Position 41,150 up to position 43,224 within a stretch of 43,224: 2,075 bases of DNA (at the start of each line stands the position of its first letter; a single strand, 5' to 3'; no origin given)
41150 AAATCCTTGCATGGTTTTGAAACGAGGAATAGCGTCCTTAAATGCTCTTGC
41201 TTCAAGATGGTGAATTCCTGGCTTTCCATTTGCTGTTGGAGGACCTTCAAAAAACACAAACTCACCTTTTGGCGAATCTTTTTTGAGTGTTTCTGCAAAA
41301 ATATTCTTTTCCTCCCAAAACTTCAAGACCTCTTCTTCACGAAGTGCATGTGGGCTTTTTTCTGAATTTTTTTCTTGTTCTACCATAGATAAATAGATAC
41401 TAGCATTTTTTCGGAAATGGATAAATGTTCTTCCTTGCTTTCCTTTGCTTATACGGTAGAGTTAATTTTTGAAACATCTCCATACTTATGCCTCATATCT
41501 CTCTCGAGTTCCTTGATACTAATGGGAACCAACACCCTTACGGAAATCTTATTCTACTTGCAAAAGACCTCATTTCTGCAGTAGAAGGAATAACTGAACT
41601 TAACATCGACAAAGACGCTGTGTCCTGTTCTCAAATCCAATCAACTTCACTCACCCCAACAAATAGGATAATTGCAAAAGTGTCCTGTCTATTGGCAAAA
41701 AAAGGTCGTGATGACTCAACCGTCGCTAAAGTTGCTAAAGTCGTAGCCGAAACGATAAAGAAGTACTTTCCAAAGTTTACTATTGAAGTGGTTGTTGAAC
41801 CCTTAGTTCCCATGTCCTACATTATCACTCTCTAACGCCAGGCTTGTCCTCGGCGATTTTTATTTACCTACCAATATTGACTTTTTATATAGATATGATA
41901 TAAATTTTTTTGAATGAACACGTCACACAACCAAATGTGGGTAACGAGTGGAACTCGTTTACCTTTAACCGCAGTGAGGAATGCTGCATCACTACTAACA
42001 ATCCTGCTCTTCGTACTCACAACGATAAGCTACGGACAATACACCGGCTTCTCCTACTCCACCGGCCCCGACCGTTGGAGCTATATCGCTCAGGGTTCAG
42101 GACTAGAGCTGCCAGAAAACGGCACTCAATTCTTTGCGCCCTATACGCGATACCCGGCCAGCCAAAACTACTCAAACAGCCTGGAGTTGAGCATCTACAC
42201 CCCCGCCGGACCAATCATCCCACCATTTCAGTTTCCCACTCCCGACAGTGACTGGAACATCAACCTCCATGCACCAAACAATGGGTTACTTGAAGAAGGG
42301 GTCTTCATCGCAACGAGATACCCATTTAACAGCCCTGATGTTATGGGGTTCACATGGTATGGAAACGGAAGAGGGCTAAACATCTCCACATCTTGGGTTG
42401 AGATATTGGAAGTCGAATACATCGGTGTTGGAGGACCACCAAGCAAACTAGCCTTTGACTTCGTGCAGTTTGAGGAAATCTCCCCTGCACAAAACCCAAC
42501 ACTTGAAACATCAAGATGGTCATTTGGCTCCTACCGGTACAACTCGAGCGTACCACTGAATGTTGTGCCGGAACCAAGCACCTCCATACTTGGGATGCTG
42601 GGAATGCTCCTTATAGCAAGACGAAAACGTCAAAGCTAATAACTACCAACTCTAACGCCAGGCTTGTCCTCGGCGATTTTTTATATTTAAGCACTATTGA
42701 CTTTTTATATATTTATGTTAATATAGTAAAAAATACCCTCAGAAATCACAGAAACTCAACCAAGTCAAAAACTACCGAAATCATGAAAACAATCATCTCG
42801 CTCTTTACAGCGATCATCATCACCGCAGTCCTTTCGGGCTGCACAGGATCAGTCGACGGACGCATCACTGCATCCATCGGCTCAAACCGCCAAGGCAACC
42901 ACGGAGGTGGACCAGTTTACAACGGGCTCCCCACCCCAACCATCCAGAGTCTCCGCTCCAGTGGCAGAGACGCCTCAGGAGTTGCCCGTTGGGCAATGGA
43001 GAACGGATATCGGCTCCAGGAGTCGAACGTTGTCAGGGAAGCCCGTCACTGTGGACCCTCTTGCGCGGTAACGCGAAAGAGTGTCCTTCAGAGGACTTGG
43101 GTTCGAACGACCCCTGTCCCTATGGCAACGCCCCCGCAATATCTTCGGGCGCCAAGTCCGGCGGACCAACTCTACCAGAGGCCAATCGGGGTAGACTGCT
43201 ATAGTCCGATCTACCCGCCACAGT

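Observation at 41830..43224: Duplicated terminator-promoter cassette framing GC-rich exported-protein genes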

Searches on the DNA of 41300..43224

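Call 61: search_rna_families(source=window, start=41300, end=43224, threshold=evalue, max_evalue=1)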
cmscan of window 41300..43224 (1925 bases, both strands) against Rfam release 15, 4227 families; matches with E-value up to 1: 0.
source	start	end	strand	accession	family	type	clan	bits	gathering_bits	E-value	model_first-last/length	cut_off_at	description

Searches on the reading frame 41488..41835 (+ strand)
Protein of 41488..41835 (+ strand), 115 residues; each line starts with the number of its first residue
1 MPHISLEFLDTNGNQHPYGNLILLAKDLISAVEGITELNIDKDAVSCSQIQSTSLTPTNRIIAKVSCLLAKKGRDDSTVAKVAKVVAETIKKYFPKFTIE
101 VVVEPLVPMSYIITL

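Call 13: search_protein_families(library=pfam, proteins=[window:41488-41835:+], max_evalue=1)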
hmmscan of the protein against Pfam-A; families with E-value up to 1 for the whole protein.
window:41488-41835:+ (115 aa): 0 families

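Call 14: search_protein_families(library=ncbifam, proteins=[window:41488-41835:+], max_evalue=1)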
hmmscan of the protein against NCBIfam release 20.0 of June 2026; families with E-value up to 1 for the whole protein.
window:41488-41835:+ (115 aa): 0 families

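Call 29: find_encoding_contigs(protein=window:41488-41835:+, flank=10000, max_places=10)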
Protein window:41488-41835:+ (115 aa): 1 contig read that carries it; 1 place shown.
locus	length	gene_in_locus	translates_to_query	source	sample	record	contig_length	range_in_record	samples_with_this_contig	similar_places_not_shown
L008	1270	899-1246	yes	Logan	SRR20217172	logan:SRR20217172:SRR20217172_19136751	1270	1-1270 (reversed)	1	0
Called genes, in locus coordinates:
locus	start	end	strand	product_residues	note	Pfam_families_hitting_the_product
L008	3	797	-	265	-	?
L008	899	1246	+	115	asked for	-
